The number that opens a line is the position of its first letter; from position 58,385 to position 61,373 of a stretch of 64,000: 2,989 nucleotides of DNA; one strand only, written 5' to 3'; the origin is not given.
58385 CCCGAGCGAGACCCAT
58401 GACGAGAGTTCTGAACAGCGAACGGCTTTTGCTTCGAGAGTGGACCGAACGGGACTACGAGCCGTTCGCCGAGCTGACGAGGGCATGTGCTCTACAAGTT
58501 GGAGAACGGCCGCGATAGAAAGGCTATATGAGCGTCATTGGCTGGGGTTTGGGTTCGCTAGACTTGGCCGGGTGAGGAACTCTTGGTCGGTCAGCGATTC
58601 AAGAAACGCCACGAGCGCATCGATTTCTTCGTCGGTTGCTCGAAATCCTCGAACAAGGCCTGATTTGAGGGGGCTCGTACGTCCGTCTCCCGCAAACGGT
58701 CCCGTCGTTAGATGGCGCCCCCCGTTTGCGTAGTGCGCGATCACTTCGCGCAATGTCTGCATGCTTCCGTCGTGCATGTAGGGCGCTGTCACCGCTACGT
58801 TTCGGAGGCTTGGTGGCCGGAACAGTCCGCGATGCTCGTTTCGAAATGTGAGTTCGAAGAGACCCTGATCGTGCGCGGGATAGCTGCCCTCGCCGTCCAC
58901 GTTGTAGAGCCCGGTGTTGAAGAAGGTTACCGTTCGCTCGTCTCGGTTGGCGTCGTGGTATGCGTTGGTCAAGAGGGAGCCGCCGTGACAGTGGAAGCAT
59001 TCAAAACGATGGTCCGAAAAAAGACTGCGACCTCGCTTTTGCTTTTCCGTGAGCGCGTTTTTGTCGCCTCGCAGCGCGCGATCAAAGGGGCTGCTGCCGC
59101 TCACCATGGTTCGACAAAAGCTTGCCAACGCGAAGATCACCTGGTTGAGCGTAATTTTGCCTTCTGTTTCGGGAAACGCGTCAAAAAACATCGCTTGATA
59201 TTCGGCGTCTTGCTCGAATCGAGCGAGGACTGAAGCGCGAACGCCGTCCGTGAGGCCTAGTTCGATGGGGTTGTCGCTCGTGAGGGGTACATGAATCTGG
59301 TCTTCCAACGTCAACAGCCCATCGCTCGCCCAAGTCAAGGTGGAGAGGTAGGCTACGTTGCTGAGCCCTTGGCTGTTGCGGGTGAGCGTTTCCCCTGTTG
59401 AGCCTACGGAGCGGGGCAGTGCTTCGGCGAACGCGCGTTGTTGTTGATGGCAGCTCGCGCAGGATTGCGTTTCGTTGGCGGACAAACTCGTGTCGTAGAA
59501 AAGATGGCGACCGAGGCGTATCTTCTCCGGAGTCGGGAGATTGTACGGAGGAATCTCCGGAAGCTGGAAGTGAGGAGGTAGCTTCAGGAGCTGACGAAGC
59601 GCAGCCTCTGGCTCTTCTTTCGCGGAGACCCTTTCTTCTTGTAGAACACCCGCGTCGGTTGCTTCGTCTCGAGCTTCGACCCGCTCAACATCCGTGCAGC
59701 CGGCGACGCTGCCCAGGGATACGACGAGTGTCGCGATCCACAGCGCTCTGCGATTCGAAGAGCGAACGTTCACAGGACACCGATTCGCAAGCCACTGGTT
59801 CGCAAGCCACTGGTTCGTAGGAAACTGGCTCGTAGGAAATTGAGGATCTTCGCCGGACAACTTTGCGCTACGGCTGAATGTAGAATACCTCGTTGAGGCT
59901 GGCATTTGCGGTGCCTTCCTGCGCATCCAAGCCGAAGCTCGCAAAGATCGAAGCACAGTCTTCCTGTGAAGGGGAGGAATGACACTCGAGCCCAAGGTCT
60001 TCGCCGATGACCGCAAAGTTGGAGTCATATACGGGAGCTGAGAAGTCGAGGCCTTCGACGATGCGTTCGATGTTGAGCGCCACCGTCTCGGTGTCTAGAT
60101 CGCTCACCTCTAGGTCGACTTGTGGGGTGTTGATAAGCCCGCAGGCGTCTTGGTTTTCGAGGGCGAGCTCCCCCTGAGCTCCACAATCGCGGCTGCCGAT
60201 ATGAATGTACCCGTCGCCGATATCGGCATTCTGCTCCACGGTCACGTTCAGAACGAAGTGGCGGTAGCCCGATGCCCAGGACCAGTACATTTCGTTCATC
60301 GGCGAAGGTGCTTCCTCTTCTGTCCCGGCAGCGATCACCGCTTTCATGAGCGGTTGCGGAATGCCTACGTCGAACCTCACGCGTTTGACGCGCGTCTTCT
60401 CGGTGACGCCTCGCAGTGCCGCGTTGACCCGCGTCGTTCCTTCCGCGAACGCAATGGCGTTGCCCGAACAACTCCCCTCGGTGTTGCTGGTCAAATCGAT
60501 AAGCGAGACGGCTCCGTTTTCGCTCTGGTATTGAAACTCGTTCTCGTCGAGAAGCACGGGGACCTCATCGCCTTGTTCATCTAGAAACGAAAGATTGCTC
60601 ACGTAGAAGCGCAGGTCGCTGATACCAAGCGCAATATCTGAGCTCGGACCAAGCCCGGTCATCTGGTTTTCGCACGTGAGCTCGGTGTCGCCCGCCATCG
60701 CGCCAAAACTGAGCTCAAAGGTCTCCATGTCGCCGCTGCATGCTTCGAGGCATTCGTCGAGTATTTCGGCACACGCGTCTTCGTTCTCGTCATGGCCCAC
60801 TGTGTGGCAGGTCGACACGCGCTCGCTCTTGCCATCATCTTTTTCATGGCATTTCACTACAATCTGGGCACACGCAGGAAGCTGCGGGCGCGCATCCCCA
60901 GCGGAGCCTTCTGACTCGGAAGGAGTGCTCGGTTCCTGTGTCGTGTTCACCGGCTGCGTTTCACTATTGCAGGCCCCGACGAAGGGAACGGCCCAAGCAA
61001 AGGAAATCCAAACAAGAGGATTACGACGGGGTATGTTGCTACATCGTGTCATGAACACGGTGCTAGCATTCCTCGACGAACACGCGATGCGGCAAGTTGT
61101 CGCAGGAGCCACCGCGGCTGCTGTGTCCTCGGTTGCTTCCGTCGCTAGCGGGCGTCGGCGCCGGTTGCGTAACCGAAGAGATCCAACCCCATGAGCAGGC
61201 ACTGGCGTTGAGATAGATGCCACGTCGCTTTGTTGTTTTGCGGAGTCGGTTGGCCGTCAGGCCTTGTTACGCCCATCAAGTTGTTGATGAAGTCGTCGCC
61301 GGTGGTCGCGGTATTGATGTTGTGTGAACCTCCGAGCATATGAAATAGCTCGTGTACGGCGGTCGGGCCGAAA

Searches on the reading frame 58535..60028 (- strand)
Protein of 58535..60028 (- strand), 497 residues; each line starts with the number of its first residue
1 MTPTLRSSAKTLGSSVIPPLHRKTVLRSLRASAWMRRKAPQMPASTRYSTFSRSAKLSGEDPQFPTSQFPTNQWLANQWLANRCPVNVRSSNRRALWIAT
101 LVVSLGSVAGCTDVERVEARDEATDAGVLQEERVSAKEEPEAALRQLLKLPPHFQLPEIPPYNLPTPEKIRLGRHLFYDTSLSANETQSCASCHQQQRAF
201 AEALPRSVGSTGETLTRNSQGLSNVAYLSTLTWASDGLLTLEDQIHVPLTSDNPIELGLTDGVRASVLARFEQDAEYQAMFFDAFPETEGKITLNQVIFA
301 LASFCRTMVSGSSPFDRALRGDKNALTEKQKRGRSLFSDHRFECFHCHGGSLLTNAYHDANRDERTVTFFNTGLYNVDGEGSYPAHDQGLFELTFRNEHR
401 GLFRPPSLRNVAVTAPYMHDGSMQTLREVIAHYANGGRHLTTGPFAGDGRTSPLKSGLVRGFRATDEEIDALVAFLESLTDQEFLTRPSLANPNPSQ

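Call 57: search_protein_families(library=pfam, proteins=[window:58535-60028:-], max_evalue=0.001)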
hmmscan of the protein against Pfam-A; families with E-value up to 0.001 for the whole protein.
window:58535-60028:- (497 aa): 4 families
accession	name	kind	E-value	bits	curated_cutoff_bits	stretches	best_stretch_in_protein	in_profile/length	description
PF03150.19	CCP_MauG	-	1.1e-42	146.6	25.6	1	167-323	1-148/149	Di-haem cytochrome c peroxidase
PF00034.26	Cytochrom_C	-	6e-06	27.9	21.3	0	331-479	2-89/90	Cytochrome c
PF13442.11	Cytochrome_CBB3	-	0.00024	21.8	27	0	330-368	3-39/68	Cytochrome C oxidase, cbb3-type, subunit III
PF21419.2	RoxA-like_Cyt-c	-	0.00075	19.5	26.7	0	405-430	4-29/39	RoxA-like, cytochrome c-like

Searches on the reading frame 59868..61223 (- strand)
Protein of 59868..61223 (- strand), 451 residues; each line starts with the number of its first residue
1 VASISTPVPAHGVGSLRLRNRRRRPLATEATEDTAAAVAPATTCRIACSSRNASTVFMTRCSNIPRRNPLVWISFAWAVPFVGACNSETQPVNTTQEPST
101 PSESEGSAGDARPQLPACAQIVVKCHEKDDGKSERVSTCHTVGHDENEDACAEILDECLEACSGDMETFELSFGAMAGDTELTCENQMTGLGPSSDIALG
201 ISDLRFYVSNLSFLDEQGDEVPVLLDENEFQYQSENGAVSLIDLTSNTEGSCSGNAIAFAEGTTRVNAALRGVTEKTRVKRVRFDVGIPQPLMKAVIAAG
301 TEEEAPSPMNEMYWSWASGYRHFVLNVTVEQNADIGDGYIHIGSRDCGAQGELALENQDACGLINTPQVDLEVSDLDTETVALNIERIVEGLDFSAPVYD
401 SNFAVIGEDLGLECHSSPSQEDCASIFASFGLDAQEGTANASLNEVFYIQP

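Call 57: search_protein_families(library=pfam, proteins=[window:59868-61223:-], max_evalue=0.001)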
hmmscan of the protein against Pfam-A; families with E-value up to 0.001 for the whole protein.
window:59868-61223:- (451 aa): 1 family
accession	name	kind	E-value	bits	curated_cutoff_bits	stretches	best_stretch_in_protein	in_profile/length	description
PF20243.3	MbnP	-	4e-26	92.5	27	1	168-394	3-181/189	MbnP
